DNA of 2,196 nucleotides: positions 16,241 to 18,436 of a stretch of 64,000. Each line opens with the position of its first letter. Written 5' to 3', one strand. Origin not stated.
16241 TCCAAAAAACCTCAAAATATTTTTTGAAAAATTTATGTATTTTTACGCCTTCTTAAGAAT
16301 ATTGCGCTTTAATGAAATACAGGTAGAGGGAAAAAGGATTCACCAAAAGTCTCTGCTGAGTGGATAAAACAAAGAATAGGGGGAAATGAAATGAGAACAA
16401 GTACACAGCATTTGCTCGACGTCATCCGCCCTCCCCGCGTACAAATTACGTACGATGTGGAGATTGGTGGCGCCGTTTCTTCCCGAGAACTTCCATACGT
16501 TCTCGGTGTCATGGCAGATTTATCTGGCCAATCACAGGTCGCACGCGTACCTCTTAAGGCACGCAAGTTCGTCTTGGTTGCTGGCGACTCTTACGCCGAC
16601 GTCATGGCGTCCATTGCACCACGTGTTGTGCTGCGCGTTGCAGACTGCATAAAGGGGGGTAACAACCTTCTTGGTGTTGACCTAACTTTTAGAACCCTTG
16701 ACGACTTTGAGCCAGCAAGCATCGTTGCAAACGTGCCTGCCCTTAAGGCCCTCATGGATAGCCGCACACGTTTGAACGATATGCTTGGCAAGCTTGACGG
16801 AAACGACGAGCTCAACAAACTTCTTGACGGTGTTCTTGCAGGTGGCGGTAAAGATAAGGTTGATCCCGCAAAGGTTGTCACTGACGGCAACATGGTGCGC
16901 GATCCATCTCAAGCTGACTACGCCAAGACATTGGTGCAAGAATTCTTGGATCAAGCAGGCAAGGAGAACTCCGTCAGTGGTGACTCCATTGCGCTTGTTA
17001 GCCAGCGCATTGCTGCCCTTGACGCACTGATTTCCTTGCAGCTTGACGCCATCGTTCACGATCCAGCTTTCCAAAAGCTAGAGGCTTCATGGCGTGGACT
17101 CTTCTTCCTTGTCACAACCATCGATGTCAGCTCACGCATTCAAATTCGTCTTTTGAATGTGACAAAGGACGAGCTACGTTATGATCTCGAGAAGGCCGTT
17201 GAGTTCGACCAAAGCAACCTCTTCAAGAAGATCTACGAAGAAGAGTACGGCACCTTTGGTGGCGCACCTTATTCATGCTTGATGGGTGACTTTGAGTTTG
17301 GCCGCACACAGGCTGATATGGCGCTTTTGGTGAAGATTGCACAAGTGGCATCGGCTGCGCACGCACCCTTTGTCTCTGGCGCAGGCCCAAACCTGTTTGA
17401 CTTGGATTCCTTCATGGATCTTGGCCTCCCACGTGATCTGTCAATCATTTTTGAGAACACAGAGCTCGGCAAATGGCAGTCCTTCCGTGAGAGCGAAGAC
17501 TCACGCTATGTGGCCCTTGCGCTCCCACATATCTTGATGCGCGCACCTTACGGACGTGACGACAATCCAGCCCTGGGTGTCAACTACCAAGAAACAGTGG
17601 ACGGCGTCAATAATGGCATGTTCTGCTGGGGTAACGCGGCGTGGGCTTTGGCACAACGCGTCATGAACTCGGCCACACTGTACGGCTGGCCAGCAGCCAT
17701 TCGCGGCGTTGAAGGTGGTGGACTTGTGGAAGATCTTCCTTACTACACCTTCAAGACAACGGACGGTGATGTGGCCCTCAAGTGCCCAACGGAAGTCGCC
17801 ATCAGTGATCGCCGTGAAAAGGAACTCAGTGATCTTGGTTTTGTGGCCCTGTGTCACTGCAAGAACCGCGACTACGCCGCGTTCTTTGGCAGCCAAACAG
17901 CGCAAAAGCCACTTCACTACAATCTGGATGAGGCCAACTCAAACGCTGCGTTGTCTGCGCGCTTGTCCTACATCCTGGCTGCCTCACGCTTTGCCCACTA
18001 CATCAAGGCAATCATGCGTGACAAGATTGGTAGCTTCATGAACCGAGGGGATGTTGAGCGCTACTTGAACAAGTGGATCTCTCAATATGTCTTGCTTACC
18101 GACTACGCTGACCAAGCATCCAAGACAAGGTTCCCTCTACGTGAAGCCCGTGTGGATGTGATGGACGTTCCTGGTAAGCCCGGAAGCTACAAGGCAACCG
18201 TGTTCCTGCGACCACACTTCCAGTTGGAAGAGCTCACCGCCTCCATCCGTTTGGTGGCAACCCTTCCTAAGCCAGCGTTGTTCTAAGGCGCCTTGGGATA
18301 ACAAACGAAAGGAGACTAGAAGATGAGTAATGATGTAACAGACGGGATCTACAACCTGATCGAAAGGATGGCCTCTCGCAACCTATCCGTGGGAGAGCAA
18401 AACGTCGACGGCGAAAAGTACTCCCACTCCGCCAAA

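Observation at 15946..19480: Orphan three-gene T6SS module (sheath fusion, Hcp-like, TssE) with no other core genes nearby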

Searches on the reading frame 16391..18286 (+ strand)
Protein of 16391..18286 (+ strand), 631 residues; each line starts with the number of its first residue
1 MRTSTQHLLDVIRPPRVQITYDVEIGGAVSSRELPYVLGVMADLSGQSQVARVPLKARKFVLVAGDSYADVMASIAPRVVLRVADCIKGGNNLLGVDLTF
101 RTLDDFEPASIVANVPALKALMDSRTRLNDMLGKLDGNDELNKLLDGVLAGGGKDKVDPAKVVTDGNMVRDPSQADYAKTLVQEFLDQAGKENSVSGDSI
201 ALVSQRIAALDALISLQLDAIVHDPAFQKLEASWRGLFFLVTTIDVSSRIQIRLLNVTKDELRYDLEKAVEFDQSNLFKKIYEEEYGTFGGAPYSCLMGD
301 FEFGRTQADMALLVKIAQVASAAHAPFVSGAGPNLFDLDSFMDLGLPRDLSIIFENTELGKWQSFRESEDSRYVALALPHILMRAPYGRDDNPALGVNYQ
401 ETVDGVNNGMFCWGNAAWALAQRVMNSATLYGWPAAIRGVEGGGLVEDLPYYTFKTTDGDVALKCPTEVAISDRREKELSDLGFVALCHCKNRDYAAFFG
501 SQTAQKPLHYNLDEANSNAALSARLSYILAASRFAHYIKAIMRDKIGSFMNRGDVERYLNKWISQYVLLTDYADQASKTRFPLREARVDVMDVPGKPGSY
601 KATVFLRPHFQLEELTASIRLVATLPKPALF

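Call 4: search_protein_families(library=pfam, proteins=[window:16391-18286:+], max_evalue=0.01)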
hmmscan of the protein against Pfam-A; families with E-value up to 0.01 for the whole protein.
window:16391-18286:+ (631 aa): 3 families
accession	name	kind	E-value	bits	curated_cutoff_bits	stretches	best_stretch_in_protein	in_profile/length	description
PF05943.17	VipB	-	1.5e-121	405.5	27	1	205-505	2-301/301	EvpB/VC_A0108, tail sheath N-terminal domain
PF18945.5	VipB_2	-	9.2e-44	148.7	27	1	514-625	1-112/112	EvpB/VC_A0108, tail sheath gpW/gp25-like domain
PF05591.17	T6SS_VipA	-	1e-42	146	24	1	10-150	2-142/155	Type VI secretion system, VipA, VC_A0107 or Hcp2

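Call 5: search_protein_families(library=ncbifam, proteins=[window:16391-18286:+], max_evalue=0.01)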
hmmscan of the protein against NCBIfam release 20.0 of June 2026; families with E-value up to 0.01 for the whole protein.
window:16391-18286:+ (631 aa): 2 families
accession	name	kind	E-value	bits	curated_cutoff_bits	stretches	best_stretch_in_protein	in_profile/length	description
TIGR03355.1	VI_chp_2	equivalog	5.4e-193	642.2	271.5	1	161-626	7-473/473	type VI secretion system contractile sheath large subunit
TIGR03358.1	VI_chp_5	equivalog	2.7e-41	141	97.25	1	7-150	2-145/160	type VI secretion system contractile sheath small subunit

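Call 6: find_encoding_contigs(protein=window:16391-18286:+, flank=10000, max_places=6)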
Protein window:16391-18286:+ (631 aa): no gene with exactly this product is on record in the collection.

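Call 11: find_homologous_proteins(query=window:16391-18286:+, max_evalue=1e-10)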
Query window:16391-18286:+ (631 aa): 8000 proteins with E <= 1e-10 among 8000 candidates; the best 120 are listed.
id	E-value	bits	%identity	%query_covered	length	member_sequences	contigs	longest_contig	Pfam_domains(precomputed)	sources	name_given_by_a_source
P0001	0.0e+0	1406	99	100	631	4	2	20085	PF05591.18,PF18945.6,PF05943.18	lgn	-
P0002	0.0e+0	1286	89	100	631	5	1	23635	PF05591.18,PF18945.6,PF05943.18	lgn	-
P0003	0.0e+0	1244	86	100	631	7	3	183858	PF05591.18,PF18945.6,PF05943.18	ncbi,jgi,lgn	jgi:type VI secretion system protein ImpC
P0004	0.0e+0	1173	81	100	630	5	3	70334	PF05591.18,PF18945.6,PF05943.18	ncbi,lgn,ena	-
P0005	0.0e+0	1163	82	100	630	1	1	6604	PF05591.18,PF18945.6,PF05943.18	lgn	-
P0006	0.0e+0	1138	79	100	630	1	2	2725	PF05591.18,PF18945.6,PF05943.18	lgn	-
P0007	0.0e+0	1081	74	100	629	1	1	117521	PF05591.18,PF18945.6,PF05943.18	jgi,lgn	jgi:type VI secretion system protein ImpC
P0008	0.0e+0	1070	74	100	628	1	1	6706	PF05591.18,PF18945.6,PF05943.18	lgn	-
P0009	0.0e+0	1034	70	100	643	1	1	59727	PF05591.18,PF18945.6,PF05943.18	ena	-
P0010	0.0e+0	1028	70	100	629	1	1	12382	PF05591.18,PF18945.6,PF05943.18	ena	-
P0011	0.0e+0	1019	71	99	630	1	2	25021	PF05591.18,PF18945.6,PF05943.18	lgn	-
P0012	0.0e+0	1014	71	100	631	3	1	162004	PF05591.18,PF18945.6,PF05943.18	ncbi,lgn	ncbi:MAG: type VI secretion system contractile sheath large subunit [Holosporales bacterium]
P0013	0.0e+0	1013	70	100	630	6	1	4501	PF05591.18,PF18945.6,PF05943.18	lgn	-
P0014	2.5e-296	1002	69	100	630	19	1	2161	PF05591.18,PF18945.6,PF05943.18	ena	-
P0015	1.7e-293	993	70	100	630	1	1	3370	PF05591.18,PF18945.6,PF05943.18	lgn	-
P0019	2.6e-281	953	68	100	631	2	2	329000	PF05591.18,PF18945.6,PF05943.18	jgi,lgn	jgi:type VI secretion system protein ImpC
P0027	1.5e-264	897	64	100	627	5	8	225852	PF05591.18,PF18945.6,PF05943.18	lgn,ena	-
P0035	8.9e-254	862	59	100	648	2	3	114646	PF05591.18,PF18945.6,PF05943.18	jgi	jgi:type VI secretion system protein ImpC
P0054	7.9e-242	822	64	74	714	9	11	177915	PF05591.18,PF18945.6,PF05943.18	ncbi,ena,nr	ncbi:MAG: type VI secretion system contractile sheath large subunit [Alphaproteobacteria bacterium]|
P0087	4.7e-237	807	58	100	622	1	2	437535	PF05591.18,PF18945.6,PF05943.18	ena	-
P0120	3.3e-233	794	53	100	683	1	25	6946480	PF05591.18,PF18945.6,PF05943.18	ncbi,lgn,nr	ncbi:type VI secretion system contractile sheath large subunit [Pseudomonas aeruginosa PA99]|nr:type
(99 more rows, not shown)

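Call 13: find_encoding_contigs(protein=P0003, flank=10000, max_places=3)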
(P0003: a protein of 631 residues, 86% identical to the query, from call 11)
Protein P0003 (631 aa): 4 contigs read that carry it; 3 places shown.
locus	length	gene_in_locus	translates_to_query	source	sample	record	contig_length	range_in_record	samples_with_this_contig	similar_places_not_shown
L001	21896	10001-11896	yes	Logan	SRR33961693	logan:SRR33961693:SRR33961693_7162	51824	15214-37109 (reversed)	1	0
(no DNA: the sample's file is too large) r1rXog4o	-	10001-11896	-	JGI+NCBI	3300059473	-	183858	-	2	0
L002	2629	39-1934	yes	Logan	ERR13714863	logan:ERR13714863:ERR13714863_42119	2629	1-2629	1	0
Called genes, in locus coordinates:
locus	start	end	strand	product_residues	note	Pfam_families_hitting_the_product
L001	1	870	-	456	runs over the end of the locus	PF00072:Response_reg (faint), PF00158:Sigma54_activat, PF13191:AAA_16 (weak), PF14532:Sigma54_activ_2, PF07728:AAA_5, PF25601:AAA_lid_14, PF02954:HTH_8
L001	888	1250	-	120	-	PF01052:FliMN_C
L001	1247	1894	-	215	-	-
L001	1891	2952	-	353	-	PF03448:MgtE_N (faint), PF14842:FliG_N, PF14841:FliG_M, PF01706:FliG_C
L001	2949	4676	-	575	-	PF01514:YscJ_FliF, PF08345:YscJ_FliF_C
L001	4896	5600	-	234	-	PF01148:CTP_transf_1, PF01864:CarS-like (weak)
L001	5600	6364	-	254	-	PF01255:Prenyltransf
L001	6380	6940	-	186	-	PF01765:RRF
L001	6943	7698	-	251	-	PF00696:AA_kinase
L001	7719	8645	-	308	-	PF25025:EF-Ts_N (weak), PF00889:EF_TS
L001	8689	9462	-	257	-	PF00318:Ribosomal_S2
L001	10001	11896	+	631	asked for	PF05591:T6SS_VipA, PF05943:VipB, PF18945:VipB_2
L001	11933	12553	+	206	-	-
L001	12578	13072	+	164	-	PF04965:GPW_gp25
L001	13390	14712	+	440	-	-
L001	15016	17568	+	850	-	PF04230:PS_pyruv_trans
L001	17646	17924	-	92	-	PF10073:GapR_DNA-bd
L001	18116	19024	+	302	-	PF00892:EamA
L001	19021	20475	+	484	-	PF00224:PK, PF02887:PK_C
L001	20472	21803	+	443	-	PF03109:ABC1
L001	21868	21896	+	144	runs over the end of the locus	-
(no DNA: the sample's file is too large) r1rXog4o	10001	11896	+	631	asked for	PF05591:T6SS_VipA, PF05943:VipB, PF18945:VipB_2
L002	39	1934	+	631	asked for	PF05591:T6SS_VipA, PF05943:VipB, PF18945:VipB_2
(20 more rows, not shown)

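Call 14: find_encoding_contigs(protein=P0012, flank=10000, max_places=2)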
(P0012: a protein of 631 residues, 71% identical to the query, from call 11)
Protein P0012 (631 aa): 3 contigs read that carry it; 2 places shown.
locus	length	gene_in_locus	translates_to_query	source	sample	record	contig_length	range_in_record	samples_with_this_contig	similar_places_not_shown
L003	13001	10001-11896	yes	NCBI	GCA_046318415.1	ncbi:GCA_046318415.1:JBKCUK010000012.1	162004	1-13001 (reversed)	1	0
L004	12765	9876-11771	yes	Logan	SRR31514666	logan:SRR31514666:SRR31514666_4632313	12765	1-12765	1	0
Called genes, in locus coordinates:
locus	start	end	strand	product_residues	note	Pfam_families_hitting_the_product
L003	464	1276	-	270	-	PF00691:OmpA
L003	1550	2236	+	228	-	PF09976:TPR_21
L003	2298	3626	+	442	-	PF01011:PQQ (faint), PF25293:Beta-prop_EMC1_N (faint), PF13570:Beta-prop_ACSF4, PF07774:EMC1_C (faint), PF13360:PQQ_2, PF23727:Beta-prop_FAM234A_B (faint), PF13570:Beta-prop_ACSF4 (weak)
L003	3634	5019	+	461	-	PF00071:Ras (faint), PF00350:Dynamin_N (faint), PF01926:MMR_HSR1, PF02421:FeoB_N, PF00009:GTP_EFTU, PF01926:MMR_HSR1, PF02421:FeoB_N, PF14714:KH_dom-like, +4 more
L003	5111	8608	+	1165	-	PF17757:UvrB_inter, PF02559:CarD_TRCF_RID, PF00270:DEAD, PF04851:ResIII, PF00271:Helicase_C, PF03461:TRCF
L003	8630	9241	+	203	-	PF00005:ABC_tran, PF13304:AAA_21 (faint)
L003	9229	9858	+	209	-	-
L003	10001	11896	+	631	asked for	PF05591:T6SS_VipA, PF05943:VipB, PF18945:VipB_2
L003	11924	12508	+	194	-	-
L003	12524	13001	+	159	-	PF04965:GPW_gp25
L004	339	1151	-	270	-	PF00691:OmpA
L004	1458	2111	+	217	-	PF09976:TPR_21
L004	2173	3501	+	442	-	PF01011:PQQ (faint), PF25293:Beta-prop_EMC1_N (faint), PF13570:Beta-prop_ACSF4, PF07774:EMC1_C (faint), PF13360:PQQ_2, PF23727:Beta-prop_FAM234A_B (faint), PF13570:Beta-prop_ACSF4 (weak)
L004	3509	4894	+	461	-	PF00071:Ras (faint), PF00350:Dynamin_N (faint), PF01926:MMR_HSR1, PF02421:FeoB_N, PF00009:GTP_EFTU, PF01926:MMR_HSR1, PF02421:FeoB_N, PF14714:KH_dom-like, +4 more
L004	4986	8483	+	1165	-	PF17757:UvrB_inter, PF02559:CarD_TRCF_RID, PF00270:DEAD, PF04851:ResIII, PF00271:Helicase_C, PF03461:TRCF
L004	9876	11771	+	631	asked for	PF05591:T6SS_VipA, PF05943:VipB, PF18945:VipB_2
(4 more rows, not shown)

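Call 15: find_encoding_contigs(protein=P0120, flank=10000, max_places=1)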
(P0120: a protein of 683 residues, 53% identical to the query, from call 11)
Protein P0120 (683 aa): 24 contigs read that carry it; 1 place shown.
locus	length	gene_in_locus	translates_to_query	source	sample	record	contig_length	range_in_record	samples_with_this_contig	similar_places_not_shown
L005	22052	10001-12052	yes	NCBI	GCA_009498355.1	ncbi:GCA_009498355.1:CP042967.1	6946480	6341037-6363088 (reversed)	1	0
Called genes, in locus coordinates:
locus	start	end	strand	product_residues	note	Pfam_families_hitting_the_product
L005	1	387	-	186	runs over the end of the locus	PF02525:Flavodoxin_2, PF03358:FMN_red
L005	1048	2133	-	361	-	PF00158:Sigma54_activat, PF14532:Sigma54_activ_2, PF07728:AAA_5, PF25601:AAA_lid_14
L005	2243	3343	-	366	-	PF06812:ImpA_N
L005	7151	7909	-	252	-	PF09850:DotU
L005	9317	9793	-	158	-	-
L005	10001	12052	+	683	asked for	PF05591:T6SS_VipA, PF05943:VipB, PF18945:VipB_2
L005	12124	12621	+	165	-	PF05638:T6SS_HCP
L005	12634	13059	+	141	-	PF04965:GPW_gp25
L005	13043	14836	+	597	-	PF05947:T6SS_TssF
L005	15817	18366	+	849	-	PF02861:Clp_N, PF13191:AAA_16 (weak), PF13401:AAA_22 (faint), PF00004:AAA, PF17871:AAA_lid_9, PF07724:AAA_2, PF00004:AAA (weak), PF07728:AAA_5, +2 more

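Call 16: list_cluster_members(proteins=[window:16391-18286:+, window:18323-18943:+, window:18986-19480:+, window:51453-52937:-, window:53125-54546:+, window:47402-48784:-, window:50360-51466:-, window:9681-10646:-, window:44176-44775:+, window:8822-9355:-])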
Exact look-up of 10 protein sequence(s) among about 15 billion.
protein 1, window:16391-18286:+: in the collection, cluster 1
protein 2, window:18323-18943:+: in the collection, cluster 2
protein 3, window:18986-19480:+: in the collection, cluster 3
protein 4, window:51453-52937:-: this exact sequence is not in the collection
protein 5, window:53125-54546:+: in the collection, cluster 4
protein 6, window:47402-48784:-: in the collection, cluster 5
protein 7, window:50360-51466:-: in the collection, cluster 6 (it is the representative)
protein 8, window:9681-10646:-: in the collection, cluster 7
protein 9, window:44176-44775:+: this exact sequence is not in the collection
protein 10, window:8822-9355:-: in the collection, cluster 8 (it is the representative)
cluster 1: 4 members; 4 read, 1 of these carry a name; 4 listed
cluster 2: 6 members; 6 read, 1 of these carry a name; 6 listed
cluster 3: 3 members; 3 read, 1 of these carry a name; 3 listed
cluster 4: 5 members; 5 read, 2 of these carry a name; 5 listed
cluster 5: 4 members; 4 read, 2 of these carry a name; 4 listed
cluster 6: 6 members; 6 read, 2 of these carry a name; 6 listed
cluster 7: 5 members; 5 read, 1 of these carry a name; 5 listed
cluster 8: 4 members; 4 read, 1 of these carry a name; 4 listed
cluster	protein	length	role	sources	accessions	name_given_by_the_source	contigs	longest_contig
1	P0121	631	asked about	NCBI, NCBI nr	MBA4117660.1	MAG: type VI secretion system contractile sheath small subunit [Candidatus ... | type VI secretion system contractile sheath small subunit [Candidatus Puniceispirillum ...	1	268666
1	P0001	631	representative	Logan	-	-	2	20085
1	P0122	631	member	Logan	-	-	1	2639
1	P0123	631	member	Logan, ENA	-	-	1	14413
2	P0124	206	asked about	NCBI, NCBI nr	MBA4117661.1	MAG: hypothetical protein C0514_02035 [Candidatus Puniceispirillum sp.] | hypothetical protein [Candidatus Puniceispirillum sp.]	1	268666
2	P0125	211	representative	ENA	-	-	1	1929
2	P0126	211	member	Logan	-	-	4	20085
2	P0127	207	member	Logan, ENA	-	-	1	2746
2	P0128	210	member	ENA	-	-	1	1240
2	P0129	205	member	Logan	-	-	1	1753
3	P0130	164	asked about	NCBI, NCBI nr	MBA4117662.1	MAG: type VI secretion system baseplate subunit TssE [Candidatus Puniceispirillum sp.] | type VI secretion system baseplate subunit TssE [Candidatus Puniceispirillum sp.]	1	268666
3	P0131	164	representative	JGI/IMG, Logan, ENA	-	-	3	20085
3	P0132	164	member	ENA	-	-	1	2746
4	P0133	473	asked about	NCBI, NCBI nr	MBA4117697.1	MAG: type I glutamate--ammonia ligase [Candidatus Puniceispirillum sp.] | type I glutamate--ammonia ligase [Candidatus Puniceispirillum sp.]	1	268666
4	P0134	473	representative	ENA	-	-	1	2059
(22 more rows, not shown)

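Call 18: find_encoding_contigs(protein=P0019, flank=10000, max_places=1)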
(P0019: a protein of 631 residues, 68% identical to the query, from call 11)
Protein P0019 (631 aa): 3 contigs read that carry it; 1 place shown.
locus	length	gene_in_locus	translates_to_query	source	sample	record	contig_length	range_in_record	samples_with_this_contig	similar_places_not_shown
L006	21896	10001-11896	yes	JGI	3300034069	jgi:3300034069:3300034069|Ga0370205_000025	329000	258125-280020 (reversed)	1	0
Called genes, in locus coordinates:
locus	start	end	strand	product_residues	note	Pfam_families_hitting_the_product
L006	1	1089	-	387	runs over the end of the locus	PF00933:Glyco_hydro_3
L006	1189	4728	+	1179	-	PF17757:UvrB_inter, PF02559:CarD_TRCF_RID, PF04851:ResIII, PF00270:DEAD, PF22590:Cas3-like_C_2 (faint), PF00271:Helicase_C, PF03461:TRCF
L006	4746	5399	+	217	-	PF00005:ABC_tran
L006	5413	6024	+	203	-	PF03379:CcmB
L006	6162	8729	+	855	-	-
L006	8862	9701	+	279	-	PF11019:DUF2608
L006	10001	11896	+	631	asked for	PF05591:T6SS_VipA, PF05943:VipB, PF18945:VipB_2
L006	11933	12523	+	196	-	-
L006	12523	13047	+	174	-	PF04965:GPW_gp25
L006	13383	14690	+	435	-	-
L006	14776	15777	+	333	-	-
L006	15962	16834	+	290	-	PF02463:SMC_N, PF00005:ABC_tran, PF13304:AAA_21 (weak)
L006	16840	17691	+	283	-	PF00950:ABC-3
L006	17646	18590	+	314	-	PF01297:ZnuA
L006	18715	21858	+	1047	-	PF14850:Pro_dh-DNA_bdg, PF01619:Pro_dh, PF00171:Aldedh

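Call 19: find_encoding_contigs(protein=P0087, flank=10000, max_places=1)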
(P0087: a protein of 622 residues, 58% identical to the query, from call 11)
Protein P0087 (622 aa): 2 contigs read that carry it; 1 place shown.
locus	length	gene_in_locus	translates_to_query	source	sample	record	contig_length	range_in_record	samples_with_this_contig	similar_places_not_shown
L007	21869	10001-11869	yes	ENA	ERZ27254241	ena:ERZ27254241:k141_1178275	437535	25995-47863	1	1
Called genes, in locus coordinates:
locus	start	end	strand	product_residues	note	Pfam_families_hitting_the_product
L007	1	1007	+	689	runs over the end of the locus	-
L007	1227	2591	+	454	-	PF05697:Trigger_N, PF00254:FKBP_C, PF05698:Trigger_C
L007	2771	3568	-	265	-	-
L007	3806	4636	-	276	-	PF13516:LRR_6 (faint)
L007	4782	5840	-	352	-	-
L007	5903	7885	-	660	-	PF02518:HATPase_c, PF00204:DNA_gyraseB, PF01751:Toprim, PF00986:DNA_gyraseB_C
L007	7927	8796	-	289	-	PF05050:Methyltransf_21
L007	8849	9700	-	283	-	-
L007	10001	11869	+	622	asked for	PF05591:T6SS_VipA, PF05943:VipB, PF18945:VipB_2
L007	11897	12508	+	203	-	-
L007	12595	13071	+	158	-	PF04965:GPW_gp25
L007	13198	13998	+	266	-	PF13505:OMP_b-brl (weak)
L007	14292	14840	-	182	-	PF01427:Peptidase_M15, PF02557:VanY (faint)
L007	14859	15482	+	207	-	PF00814:TsaD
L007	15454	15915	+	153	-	PF00583:Acetyltransf_1, PF13673:Acetyltransf_10, PF13508:Acetyltransf_7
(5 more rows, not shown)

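Call 24: find_encoding_contigs(protein=P0054, flank=10000, max_places=1)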
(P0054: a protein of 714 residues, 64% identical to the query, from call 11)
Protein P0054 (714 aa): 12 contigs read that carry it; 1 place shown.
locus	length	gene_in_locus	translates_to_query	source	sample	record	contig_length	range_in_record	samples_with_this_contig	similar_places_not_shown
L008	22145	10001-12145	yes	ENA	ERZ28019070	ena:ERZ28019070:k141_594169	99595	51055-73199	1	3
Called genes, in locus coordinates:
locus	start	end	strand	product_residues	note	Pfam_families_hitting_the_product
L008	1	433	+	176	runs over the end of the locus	-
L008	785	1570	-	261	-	-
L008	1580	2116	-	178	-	-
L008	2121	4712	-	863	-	PF00133:tRNA-synt_1, PF01406:tRNA-synt_1e (faint), PF09334:tRNA-synt_1g, PF13603:tRNA-synt_1_2, PF00133:tRNA-synt_1, PF09334:tRNA-synt_1g (weak), PF00133:tRNA-synt_1, PF08264:Anticodon_1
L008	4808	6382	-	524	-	PF00884:Sulfatase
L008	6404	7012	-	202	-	PF03652:RuvX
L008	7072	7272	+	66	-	-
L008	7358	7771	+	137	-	PF06347:SH3_4, PF08239:SH3_3 (weak)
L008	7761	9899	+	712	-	PF17764:PriA_3primeBD, PF00270:DEAD, PF04851:ResIII, PF00271:Helicase_C (faint), PF18319:Zn_ribbon_PriA, PF18074:PriA_C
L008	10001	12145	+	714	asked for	PF05591:T6SS_VipA, PF05943:VipB, PF18945:VipB_2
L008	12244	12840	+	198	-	-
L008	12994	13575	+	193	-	-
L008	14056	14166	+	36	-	-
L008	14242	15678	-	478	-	-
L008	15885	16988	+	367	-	PF00712:DNA_pol3_beta, PF02767:DNA_pol3_beta_2, PF02768:DNA_pol3_beta_3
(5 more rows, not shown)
